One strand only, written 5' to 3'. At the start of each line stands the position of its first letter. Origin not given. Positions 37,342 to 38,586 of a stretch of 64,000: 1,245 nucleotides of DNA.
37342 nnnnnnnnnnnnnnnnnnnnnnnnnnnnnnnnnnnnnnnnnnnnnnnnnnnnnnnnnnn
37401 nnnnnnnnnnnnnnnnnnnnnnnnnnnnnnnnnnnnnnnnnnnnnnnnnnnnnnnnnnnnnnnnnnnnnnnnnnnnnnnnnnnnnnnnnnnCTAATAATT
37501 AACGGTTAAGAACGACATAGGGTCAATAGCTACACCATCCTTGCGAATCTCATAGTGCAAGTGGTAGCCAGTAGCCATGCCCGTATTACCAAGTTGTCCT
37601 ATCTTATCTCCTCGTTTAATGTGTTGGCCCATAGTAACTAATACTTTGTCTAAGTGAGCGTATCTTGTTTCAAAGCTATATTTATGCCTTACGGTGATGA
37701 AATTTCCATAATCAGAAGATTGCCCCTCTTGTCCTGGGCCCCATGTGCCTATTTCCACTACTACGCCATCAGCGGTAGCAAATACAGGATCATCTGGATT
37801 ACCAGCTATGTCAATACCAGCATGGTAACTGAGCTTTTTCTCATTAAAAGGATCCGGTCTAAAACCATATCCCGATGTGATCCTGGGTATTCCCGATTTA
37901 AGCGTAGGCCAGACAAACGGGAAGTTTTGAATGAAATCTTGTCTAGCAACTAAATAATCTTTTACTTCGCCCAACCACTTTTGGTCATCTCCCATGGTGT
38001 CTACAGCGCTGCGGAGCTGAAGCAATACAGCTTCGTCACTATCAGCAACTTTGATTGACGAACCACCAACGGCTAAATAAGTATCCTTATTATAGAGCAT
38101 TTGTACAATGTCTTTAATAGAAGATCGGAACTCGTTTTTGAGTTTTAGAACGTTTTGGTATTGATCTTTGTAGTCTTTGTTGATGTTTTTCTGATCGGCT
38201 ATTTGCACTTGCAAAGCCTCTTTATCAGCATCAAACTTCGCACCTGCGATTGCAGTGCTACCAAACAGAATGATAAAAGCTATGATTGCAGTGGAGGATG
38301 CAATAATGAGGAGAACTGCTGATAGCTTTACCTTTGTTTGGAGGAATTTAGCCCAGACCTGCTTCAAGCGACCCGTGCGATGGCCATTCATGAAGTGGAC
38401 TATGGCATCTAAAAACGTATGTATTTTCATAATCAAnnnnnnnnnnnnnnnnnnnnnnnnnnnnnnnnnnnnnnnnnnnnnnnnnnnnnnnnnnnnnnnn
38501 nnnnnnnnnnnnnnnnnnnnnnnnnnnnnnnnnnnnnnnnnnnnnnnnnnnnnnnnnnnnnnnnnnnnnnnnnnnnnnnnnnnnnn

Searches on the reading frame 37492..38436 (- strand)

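Call 59: search_protein_families(library=phrogs, proteins=[window:37492-38436:-], max_evalue=0.001)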
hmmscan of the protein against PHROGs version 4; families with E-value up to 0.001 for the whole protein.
window:37492-38436:- (314 aa): 25 families
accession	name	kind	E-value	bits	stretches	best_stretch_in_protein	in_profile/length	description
phrog_14988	-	other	1.2e-28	101.7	1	185-310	15-139/272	peptidase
phrog_7767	-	other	2.3e-23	83.9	1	184-311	4-120/194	metallo-endopeptidase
phrog_6700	-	lysis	9.9e-22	76.8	1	197-309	2618-2723/2898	endolysin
phrog_16615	-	other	2.3e-19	70.6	1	203-312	417-519/529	peptidase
phrog_3578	-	lysis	5.6e-19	69.8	1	174-311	207-357/405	endolysin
phrog_37190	-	other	2.5e-18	67.4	1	185-311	122-239/244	peptidase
phrog_28394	-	unknown function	3.6e-18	66.8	1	203-310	201-300/303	-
phrog_10030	-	tail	3.6e-18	65.3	1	203-310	1912-2018/2105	tail length tape measure protein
phrog_1067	-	head and packaging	9.3e-16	58.4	1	203-301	760-848/991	minor head protein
phrog_28672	-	other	7.6e-14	52.1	1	186-299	276-375/397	metallo-endopeptidase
phrog_9205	-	unknown function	1.1e-13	50.8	1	186-305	531-648/1144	-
phrog_3084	-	lysis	3.4e-13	50.4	1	184-310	10-134/468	endolysin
phrog_36429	-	unknown function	1.6e-12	47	1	195-311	122-234/1159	-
phrog_21656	-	other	1.7e-12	47.2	1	204-311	636-744/1022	peptidase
phrog_8537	-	unknown function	1.1e-10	42.3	1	238-310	41-118/384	-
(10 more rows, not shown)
